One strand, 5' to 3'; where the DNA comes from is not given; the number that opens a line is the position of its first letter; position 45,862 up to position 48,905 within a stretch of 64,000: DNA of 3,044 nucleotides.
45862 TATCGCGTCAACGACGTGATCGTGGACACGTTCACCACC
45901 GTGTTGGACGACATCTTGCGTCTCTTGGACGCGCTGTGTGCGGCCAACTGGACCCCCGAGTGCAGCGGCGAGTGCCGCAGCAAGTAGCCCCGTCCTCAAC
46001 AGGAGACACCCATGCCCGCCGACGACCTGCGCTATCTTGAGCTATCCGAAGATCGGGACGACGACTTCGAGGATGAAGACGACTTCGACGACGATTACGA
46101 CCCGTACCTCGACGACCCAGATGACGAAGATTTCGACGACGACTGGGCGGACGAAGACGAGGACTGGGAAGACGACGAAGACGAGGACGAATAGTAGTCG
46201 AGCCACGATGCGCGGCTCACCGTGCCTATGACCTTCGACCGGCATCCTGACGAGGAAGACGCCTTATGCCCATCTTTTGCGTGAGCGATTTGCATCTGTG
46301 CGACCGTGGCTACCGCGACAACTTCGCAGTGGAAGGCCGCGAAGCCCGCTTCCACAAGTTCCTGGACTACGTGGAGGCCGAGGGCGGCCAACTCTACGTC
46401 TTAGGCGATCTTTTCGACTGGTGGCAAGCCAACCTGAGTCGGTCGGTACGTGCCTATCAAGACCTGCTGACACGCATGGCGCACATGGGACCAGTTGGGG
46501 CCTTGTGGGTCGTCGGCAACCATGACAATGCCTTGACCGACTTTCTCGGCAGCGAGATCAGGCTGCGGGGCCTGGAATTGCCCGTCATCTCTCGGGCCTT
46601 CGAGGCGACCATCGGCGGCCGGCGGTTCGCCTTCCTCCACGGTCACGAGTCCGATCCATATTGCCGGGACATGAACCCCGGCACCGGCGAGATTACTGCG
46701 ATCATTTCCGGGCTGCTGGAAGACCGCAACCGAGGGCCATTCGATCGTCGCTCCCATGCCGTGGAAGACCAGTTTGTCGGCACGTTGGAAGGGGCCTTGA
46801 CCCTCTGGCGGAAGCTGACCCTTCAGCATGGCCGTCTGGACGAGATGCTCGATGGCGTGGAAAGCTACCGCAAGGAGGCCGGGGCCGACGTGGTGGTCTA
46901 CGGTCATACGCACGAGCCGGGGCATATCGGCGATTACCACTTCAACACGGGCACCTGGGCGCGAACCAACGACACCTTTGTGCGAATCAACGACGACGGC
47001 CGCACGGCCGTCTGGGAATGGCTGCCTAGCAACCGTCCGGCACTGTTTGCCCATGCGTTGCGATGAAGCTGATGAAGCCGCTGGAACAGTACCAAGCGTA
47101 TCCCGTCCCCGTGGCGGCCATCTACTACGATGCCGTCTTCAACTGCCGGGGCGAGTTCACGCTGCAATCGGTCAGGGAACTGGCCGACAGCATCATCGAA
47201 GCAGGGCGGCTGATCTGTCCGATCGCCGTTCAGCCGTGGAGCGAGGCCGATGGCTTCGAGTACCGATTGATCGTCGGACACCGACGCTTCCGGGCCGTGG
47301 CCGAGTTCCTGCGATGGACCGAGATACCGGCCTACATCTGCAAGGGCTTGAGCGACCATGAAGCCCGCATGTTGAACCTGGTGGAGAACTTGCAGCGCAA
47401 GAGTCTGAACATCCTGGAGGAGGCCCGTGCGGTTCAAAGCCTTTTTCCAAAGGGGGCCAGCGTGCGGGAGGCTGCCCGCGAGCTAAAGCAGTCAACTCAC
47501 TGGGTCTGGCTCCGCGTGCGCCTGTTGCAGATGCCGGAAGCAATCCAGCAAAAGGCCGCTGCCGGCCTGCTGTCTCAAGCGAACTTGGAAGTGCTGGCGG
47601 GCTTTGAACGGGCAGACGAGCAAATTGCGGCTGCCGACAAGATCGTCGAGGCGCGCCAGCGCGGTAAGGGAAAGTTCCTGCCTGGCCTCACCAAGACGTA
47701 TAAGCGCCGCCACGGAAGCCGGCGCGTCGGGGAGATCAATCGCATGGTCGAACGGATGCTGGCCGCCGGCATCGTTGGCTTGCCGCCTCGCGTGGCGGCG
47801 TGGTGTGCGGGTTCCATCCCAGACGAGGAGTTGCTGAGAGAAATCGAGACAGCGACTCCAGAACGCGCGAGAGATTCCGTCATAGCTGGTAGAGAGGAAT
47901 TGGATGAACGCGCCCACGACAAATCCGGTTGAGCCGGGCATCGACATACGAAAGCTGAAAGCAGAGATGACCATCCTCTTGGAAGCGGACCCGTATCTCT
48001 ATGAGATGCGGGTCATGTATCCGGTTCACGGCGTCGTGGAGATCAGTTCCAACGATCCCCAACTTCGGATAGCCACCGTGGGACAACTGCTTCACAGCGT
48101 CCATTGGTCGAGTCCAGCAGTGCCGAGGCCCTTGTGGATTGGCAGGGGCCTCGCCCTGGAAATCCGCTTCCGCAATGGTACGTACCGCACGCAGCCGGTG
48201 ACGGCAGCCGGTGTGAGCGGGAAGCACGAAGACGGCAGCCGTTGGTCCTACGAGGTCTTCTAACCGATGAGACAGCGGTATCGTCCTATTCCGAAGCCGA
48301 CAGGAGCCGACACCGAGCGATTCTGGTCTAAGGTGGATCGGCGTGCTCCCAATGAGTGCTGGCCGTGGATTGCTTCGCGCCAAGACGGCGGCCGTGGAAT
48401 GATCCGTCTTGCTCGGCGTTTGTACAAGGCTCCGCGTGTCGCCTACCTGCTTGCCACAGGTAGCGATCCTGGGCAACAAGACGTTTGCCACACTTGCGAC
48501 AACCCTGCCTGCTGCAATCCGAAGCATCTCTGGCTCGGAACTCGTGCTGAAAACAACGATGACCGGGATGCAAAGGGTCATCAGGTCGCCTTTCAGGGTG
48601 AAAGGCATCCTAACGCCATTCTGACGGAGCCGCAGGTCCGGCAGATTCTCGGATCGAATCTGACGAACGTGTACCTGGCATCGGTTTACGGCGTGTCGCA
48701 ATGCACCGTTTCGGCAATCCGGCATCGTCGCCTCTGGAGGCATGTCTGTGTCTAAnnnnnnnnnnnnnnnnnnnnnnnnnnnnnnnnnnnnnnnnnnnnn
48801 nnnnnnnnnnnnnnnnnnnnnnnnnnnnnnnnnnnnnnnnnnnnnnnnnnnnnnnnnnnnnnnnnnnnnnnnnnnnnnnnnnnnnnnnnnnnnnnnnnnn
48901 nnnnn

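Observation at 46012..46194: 60-aa poly-acidic protein: candidate DNA-mimic anti-defence factor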

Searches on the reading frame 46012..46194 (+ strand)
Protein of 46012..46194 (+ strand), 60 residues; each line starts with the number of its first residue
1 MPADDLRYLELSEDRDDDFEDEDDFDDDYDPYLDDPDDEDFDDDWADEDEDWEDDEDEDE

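Call 7: search_protein_families(library=pfam, proteins=[window:46012-46194:+], max_evalue=0.01)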
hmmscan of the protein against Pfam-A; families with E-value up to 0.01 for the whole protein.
window:46012-46194:+ (60 aa): 0 families

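Call 8: search_protein_families(library=phrogs, proteins=[window:46012-46194:+], max_evalue=0.01)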
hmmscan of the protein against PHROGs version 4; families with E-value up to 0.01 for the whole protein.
window:46012-46194:+ (60 aa): 0 families

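Call 9: find_homologous_proteins(query=window:46012-46191:+, max_evalue=0.01)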
Query window:46012-46191:+: 180 candidates shared short words with the query, none scored E <= 0.01.

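Call 10: find_encoding_contigs(protein=window:46012-46194:+, flank=5000)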
Protein window:46012-46194:+ (60 aa): 3 contigs read that carry it; 2 places shown.
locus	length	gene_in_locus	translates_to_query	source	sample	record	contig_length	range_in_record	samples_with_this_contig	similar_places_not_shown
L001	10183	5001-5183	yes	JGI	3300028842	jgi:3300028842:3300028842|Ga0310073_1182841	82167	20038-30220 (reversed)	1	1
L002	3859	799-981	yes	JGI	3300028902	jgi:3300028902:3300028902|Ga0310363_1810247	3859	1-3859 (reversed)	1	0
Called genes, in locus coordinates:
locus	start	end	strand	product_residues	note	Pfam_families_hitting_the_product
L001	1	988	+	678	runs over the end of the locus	-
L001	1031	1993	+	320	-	-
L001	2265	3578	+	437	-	-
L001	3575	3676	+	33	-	-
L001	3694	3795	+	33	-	-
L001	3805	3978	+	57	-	-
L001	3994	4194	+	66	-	-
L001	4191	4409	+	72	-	-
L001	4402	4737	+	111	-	-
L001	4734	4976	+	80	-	-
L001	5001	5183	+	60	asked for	-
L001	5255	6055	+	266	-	PF00149:Metallophos, PF12850:Metallophos_2 (faint)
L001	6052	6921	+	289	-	PF02195:ParB_N, PF17762:HTH_ParB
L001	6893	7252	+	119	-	-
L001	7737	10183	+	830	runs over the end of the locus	PF00476:DNA_pol_A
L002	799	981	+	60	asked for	-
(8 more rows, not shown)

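Call 25: predict_structure(protein=window:46012-46191:+)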
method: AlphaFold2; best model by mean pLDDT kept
length: 60 residues; sequences in the alignment: 1
mean_pLDDT: 55.8   pTM: 0.15
mean pLDDT of the five models: 55.8, 55.4, 54.9, 51.4, 49.7
residues with pLDDT >= 90: 0; 70-90: 0; 50-70: 52; < 50: 8
segments of 3 or more residues with pLDDT < 50: 1-3
pLDDT, mean of each block of 10 residues (from residue 1): 51 54 55 55 57 64
secondary structure, 60 per line:
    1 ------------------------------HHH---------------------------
elements in order:

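Call 27: search_solved_structures(query=window:46012-46191:+, max_evalue=10, show_alignments=3)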
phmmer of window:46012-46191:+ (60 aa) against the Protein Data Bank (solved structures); distinct sequences matched with E-value up to 10: 0.

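Call 51: find_homologous_proteins(query=A1, max_evalue=10)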
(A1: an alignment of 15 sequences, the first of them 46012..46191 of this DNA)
Query A1 (15 sequences) (60 aa, profile of the alignment): 2 proteins with E <= 10 among 8000 candidates.
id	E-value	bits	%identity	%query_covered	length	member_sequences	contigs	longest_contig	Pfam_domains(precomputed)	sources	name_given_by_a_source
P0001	2.0e-3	36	-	-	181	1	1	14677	-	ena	-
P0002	1.9e+0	26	-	-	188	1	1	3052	PF26926.1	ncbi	-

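Call 66: search_protein_representatives(protein=window:46012-46191:+)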
Query: 60 residues. Proteins with E-value up to 0.001 (for the whole library): 0; up to 1e-10: 0; up to 1e-30: 0. The best 0 are listed.

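Call 81: search_protein_families(library=ncbifam, proteins=[window:46012-46191:+], max_evalue=0.01)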
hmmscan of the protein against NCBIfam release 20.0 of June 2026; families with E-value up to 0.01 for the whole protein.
window:46012-46191:+ (60 aa): 0 families

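Call 82: search_dna_similar(query=window:46012-46191:+, collection=phages, mode=protein, max_evalue=10, max_rows=15)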
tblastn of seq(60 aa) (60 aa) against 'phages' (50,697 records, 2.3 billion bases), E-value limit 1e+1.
No match.

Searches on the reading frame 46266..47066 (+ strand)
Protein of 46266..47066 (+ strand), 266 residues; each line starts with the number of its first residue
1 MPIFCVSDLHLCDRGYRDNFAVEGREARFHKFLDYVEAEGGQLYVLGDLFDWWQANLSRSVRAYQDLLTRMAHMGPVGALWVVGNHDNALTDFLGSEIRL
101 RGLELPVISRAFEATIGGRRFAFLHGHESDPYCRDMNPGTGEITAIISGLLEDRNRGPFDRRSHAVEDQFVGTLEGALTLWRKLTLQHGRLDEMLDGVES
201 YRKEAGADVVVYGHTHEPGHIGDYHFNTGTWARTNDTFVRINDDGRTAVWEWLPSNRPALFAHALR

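Call 7: search_protein_families(library=pfam, proteins=[window:46266-47066:+], max_evalue=0.01)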
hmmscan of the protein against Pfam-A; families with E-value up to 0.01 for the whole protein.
window:46266-47066:+ (266 aa): 2 families
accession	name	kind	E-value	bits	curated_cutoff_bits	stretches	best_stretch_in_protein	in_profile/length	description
PF00149.33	Metallophos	-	8.4e-14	52.9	21.5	1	1-218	1-191/191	Calcineurin-like phosphoesterase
PF12850.12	Metallophos_2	-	1.4e-09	38.6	27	2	182-220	82-121/154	Calcineurin-like phosphoesterase superfamily domain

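Call 8: search_protein_families(library=phrogs, proteins=[window:46266-47066:+], max_evalue=0.01)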
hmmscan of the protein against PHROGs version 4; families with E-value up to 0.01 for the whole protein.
window:46266-47066:+ (266 aa): 3 families
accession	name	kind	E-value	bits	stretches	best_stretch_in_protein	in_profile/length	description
phrog_1649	-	other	5.5e-07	29.5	1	2-89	37-106/308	metallo-phosphoesterase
phrog_547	-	other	0.00012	22.3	0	1-92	29-115/245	phosphoesterase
phrog_7339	-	DNA, RNA and nucleotide metabolism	0.0033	17.8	0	198-227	180-210/263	DNA repair exonuclease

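Call 11: find_related_loci(query=window:46266-47063:+, collection=viral_contigs, flank=4000)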
Query window:46266-47063:+ (266 aa) in viral_contigs; peptide patterns used: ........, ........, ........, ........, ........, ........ (x = any residue, [..] = any of these).
60 stretches matched a pattern; 48 encode a relative of the query (tblastn E <= 1e-3); 46 distinct loci.
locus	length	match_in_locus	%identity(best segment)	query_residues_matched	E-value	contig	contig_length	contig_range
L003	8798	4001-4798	89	1-266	6e-167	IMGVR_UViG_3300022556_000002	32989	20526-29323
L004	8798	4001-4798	91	1-266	3e-166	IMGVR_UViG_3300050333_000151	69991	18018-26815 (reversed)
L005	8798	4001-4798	88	1-266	5e-163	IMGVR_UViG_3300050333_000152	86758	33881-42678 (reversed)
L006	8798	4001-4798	88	1-266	2e-162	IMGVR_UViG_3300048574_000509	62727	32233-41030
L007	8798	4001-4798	85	1-266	2e-159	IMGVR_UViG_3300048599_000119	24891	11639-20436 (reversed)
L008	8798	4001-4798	87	1-266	6e-159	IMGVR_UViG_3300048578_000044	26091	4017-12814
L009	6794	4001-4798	86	1-266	7e-159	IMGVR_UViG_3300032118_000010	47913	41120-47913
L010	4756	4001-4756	90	1-252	4e-160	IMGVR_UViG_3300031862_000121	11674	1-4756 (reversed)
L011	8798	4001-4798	86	1-266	1e-158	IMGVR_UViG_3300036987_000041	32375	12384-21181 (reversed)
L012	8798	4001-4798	84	1-266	7e-157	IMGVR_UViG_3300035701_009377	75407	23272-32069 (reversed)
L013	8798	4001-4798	84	1-266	3e-154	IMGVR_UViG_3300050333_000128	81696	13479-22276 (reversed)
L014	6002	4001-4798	84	1-266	2e-154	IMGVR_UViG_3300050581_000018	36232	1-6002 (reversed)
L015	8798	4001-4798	80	1-266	3e-148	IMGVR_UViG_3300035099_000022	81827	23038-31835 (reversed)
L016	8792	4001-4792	79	1-266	1e-140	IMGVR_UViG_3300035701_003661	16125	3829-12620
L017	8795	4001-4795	78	1-266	2e-139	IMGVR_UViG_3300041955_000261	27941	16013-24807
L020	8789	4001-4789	74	1-266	3e-131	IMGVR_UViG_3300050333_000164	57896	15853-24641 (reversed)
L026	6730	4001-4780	66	1-266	9e-113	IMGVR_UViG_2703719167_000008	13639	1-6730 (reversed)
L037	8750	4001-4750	63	1-253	2e-104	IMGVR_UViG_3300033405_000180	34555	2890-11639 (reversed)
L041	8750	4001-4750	63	1-253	9e-104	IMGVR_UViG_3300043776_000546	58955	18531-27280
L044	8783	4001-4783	58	1-260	1e-97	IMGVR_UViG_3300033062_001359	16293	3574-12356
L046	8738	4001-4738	52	4-252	2e-84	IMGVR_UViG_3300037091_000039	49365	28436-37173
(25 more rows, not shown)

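Call 74: search_protein_families(library=pfam, proteins=[L017:2959-3972:+, L020:2928-3761:+, L026:2844-3995:+, L044:3110-3994:+, L010:3585-3980:+, L041:3261-3980:+, L037:2133-2678:+, L046:3390-3989:+, L046:1709-2026:+], max_evalue=0.001)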
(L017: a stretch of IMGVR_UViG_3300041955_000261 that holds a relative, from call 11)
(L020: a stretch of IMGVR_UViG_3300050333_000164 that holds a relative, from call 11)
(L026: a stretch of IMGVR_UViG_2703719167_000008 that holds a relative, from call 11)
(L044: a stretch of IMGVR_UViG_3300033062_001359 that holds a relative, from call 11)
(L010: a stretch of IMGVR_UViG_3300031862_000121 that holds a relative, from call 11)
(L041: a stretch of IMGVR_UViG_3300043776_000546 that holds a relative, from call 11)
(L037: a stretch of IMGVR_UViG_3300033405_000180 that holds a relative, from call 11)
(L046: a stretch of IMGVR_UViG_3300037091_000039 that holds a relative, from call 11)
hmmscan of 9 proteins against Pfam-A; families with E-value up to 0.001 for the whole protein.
L017:2959-3972:+ (338 aa): 0 families

L020:2928-3761:+ (278 aa): 1 family
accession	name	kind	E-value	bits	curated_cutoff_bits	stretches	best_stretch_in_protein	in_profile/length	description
PF00145.23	DNA_methylase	-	1.9e-27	97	22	1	8-176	3-168/324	C-5 cytosine-specific DNA methylase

L026:2844-3995:+ (384 aa): 0 families

L044:3110-3994:+ (295 aa): 0 families

L010:3585-3980:+ (132 aa): 1 family
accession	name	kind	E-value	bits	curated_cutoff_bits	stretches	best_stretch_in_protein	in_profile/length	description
PF11645.14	PDDEXK_5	-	3.4e-34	118.3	26.1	1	1-130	1-136/138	PD-(D/E)XK endonuclease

L041:3261-3980:+ (240 aa): 1 family
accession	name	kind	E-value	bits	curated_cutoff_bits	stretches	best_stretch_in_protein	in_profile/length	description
PF00574.28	CLP_protease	-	2.6e-19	70.2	20.2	1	59-226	24-179/182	Clp protease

L037:2133-2678:+ (182 aa): 0 families

L046:3390-3989:+ (200 aa): 0 families

L046:1709-2026:+ (106 aa): 1 family
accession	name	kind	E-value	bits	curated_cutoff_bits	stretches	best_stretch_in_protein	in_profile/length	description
PF02810.21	SEC-C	-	1.1e-07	32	20.4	1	26-43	1-18/19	SEC-C motif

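Call 91: search_solved_structures(query=window:46266-47063:+, max_evalue=0.01)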
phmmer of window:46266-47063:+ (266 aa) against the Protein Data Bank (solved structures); distinct sequences matched with E-value up to 0.01: 1.
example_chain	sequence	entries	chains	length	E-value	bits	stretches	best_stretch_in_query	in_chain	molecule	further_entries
5k8k_A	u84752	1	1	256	0.00028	23.9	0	26-90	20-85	UDP-2,3-diacylglucosamine hydrolase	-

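Call 92: search_protein_families(library=ncbifam, proteins=[window:46266-47063:+], max_evalue=0.01)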
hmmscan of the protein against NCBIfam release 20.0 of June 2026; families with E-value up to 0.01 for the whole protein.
window:46266-47063:+ (266 aa): 5 families
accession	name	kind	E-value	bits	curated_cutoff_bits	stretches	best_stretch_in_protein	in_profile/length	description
NF003743.0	PRK05340.1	equivalog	1.1e-09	37.8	134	1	1-126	2-116/242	UDP-2,3-diacylglucosamine diphosphatase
TIGR00040.1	yfcE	subfamily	3.2e-06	27.3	56.25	1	191-219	93-119/158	YfcE family phosphodiesterase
TIGR01854.1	lipid_A_lpxH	equivalog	2.7e-05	23.6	190.35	1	6-87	4-79/231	UDP-2,3-diacylglucosamine diphosphatase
TIGR04123.1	P_estr_lig_assc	hypoth_equivalog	8.1e-05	22.1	150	1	39-98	64-122/207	ligase-associated DNA damage response endonuclease PdeM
NF006988.0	PRK09453.1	equivalog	0.0014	18.4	117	0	182-218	98-130/183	phosphodiesterase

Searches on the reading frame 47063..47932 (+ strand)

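Call 8: search_protein_families(library=phrogs, proteins=[window:47063-47932:+], max_evalue=0.01)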
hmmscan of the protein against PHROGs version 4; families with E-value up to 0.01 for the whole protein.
window:47063-47932:+ (289 aa): 12 families
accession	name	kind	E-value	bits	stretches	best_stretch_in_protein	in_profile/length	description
phrog_3264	-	DNA, RNA and nucleotide metabolism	3.5e-23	83.8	1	25-165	60-195/337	ParB-like partition protein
phrog_6218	-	DNA, RNA and nucleotide metabolism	6e-23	82.7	1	27-188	19-175/506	ParB-like partition protein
phrog_1033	-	DNA, RNA and nucleotide metabolism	2.6e-16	61.3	1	12-204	33-225/334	ParB-like partition protein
phrog_4715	-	DNA, RNA and nucleotide metabolism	9.3e-14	51.7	1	29-142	163-289/630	ParB-like partition protein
phrog_3951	-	unknown function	1.9e-09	38.4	1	31-109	38-120/301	-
phrog_18726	-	unknown function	5.5e-07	29.7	1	87-160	107-180/572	-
phrog_12047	-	DNA, RNA and nucleotide metabolism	1.6e-05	25.6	1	37-141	21-115/301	ParB-like partition nuclease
phrog_620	-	DNA, RNA and nucleotide metabolism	0.00012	23.3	1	35-109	30-95/217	ParB-like partition protein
phrog_15982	-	unknown function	0.00028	21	1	30-83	42-93/453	-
phrog_8071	-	DNA, RNA and nucleotide metabolism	0.0047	17.2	1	35-114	27-97/389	ParB-like partition protein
phrog_940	-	DNA, RNA and nucleotide metabolism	0.0052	17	1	35-114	27-97/388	nuclease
phrog_723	-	DNA, RNA and nucleotide metabolism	0.0073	17.1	0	35-110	31-103/223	ParB-like partition protein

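Call 92: search_protein_families(library=ncbifam, proteins=[window:47063-47929:+], max_evalue=0.01)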
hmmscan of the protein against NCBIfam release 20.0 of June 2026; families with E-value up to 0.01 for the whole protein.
window:47063-47929:+ (289 aa): 7 families
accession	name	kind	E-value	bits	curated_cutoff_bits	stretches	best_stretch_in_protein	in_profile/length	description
TIGR04285.1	nucleoid_noc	exception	1.4e-27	96.7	315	1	25-197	14-180/255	nucleoid occlusion protein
TIGR00180.1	parB_part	domain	3.9e-24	85.4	58.45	1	29-194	21-185/186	ParB/RepB/Spo0J family partition protein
TIGR03734.1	PRTRC_parB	hypoth_equivalog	4.5e-18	65.1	278.6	1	26-196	6-174/555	PRTRC system ParB family protein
TIGR03454.1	partition_RepB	equivalog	2.5e-09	37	201.5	1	35-142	86-188/325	plasmid partitioning protein RepB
NF010440.0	PRK13866.1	equivalog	1.5e-06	27.6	522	1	39-125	92-173/336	plasmid partitioning protein RepB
NF010406.0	PRK13832.1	subfamily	0.00016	20.3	640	1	35-178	27-167/578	plasmid partitioning protein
NF033115.1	dipept_VanX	equivalog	0.0093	15.8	320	0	17-89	10-84/199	D-Ala-D-Ala dipeptidase VanX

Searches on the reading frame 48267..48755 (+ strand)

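Call 8: search_protein_families(library=phrogs, proteins=[window:48267-48755:+], max_evalue=0.01)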
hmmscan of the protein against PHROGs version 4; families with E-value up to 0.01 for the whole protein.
window:48267-48755:+ (162 aa): 10 families
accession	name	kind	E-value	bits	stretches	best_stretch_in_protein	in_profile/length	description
phrog_1872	-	DNA, RNA and nucleotide metabolism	2.9e-27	96.6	1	17-114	21-123/166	endonuclease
phrog_826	-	DNA, RNA and nucleotide metabolism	7.3e-23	82.5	1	12-102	67-160/281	HNH endonuclease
phrog_3593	-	DNA, RNA and nucleotide metabolism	9.8e-20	72.1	1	14-103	54-143/210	HNH endonuclease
phrog_59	-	DNA, RNA and nucleotide metabolism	9.5e-19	69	1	40-160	173-275/423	HNH endonuclease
phrog_6254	-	DNA, RNA and nucleotide metabolism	2.4e-16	61.4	1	29-113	12-99/154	HNH endonuclease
phrog_4842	-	DNA, RNA and nucleotide metabolism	1e-10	42.6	1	14-88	62-135/154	HNH endonuclease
phrog_1492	-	DNA, RNA and nucleotide metabolism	9.7e-10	39.1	1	40-105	95-164/414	HNH endonuclease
phrog_10495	-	DNA, RNA and nucleotide metabolism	0.00019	22.6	1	65-103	20-57/63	HNH endonuclease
phrog_99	-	DNA, RNA and nucleotide metabolism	0.00024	21.9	1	43-98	149-203/383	HNH endonuclease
phrog_20467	-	DNA, RNA and nucleotide metabolism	0.00053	20.8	1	70-160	22-107/112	HNH endonuclease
